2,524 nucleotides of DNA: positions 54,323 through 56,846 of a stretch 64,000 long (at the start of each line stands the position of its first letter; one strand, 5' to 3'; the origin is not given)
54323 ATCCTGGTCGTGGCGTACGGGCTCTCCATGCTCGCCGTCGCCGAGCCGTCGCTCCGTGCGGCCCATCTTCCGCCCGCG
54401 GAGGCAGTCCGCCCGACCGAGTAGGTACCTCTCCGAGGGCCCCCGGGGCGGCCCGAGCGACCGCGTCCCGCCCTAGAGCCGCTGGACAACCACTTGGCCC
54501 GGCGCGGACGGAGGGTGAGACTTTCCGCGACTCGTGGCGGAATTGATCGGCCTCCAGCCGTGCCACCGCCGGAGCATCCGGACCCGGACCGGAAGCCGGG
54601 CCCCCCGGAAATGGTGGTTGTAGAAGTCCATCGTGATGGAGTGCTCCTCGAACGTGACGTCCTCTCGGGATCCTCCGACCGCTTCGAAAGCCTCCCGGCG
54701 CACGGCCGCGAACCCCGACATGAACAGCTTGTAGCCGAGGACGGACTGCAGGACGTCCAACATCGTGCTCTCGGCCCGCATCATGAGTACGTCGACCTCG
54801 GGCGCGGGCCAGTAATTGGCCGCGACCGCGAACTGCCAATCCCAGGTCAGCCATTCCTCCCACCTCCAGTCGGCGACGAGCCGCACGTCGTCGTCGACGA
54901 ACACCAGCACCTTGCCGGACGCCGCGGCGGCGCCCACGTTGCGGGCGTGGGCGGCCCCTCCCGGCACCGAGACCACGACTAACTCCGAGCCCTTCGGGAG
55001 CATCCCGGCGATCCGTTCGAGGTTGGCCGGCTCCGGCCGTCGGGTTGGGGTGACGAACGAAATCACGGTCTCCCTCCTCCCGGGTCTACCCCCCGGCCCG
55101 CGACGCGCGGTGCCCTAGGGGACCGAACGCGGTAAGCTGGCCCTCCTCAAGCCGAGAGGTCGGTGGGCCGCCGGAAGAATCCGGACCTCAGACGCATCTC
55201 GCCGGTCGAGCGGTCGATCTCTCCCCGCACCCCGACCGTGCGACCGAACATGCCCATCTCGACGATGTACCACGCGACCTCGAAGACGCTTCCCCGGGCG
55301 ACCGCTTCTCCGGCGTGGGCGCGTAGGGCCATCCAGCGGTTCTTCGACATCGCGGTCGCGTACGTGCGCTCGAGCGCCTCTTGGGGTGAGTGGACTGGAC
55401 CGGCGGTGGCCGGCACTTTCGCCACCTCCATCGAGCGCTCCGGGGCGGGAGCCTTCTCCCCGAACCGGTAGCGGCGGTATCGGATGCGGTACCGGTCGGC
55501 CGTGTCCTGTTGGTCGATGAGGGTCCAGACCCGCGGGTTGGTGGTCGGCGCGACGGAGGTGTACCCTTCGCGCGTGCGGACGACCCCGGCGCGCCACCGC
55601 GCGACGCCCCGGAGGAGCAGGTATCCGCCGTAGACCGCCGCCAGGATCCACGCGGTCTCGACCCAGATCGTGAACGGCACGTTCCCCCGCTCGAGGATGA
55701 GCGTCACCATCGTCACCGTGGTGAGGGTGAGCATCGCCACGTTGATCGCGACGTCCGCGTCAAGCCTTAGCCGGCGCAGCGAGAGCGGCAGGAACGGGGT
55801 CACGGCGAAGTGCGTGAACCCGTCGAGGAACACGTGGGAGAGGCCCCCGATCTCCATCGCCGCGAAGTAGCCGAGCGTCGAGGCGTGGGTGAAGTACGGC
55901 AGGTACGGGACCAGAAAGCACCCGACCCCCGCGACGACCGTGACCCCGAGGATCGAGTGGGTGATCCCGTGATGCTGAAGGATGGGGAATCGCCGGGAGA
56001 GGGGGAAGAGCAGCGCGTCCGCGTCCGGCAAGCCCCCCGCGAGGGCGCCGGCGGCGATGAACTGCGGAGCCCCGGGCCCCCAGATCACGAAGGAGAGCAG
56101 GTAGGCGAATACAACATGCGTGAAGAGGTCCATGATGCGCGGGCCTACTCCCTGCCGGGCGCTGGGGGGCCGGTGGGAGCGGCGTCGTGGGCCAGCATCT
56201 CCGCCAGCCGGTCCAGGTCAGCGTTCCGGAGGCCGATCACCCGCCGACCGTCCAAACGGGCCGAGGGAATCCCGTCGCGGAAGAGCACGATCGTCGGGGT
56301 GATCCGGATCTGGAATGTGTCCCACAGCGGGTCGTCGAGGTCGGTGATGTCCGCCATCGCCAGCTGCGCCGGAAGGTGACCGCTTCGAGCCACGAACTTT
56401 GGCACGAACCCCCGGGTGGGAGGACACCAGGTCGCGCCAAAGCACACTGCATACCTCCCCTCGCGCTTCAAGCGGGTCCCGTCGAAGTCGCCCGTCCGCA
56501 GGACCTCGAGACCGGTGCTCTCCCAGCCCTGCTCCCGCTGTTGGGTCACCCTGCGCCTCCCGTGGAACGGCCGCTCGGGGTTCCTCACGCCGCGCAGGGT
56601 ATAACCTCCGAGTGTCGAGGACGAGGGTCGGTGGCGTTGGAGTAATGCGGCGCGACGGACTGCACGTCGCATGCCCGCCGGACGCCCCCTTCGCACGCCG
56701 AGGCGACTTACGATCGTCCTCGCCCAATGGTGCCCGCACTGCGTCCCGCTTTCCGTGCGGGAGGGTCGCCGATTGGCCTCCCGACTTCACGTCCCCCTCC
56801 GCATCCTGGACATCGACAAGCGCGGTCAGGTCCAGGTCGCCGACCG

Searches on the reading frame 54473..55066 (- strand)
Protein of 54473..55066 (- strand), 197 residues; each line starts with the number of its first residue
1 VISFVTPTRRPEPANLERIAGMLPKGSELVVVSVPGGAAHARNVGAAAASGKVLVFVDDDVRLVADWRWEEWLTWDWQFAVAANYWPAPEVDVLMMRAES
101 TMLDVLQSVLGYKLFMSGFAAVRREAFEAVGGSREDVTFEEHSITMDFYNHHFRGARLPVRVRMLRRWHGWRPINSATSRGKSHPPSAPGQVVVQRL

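Call 8: search_protein_families(library=pfam, proteins=[window:54473-55066:-], max_evalue=0.01)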
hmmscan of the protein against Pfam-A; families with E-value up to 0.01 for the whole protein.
window:54473-55066:- (197 aa): 1 family
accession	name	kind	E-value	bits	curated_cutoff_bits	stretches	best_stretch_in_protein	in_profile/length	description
PF00535.33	Glycos_transf_2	-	0.00035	21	23.3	1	33-67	61-95/168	Glycosyl transferase family 2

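Call 81: search_protein_families(library=pfam, proteins=[window:54473-55066:-], max_evalue=0.001)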
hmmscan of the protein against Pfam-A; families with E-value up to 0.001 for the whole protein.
window:54473-55066:- (197 aa): 1 family
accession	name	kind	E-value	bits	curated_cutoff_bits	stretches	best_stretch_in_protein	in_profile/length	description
PF00535.33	Glycos_transf_2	-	0.00035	21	23.3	1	33-67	61-95/168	Glycosyl transferase family 2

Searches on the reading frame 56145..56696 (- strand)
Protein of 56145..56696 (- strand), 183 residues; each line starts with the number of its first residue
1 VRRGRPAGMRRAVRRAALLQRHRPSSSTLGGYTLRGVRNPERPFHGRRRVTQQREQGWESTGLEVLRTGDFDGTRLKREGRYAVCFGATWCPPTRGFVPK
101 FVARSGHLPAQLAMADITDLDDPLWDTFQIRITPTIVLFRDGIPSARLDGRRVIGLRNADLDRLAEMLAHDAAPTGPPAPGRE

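Call 81: search_protein_families(library=pfam, proteins=[window:56145-56696:-], max_evalue=0.001)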
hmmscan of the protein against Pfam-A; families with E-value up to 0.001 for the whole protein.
window:56145-56696:- (183 aa): 1 family
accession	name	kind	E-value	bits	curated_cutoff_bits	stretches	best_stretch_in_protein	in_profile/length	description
PF00085.26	Thioredoxin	-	1.7e-06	28.4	23.5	1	68-152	7-92/103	Thioredoxin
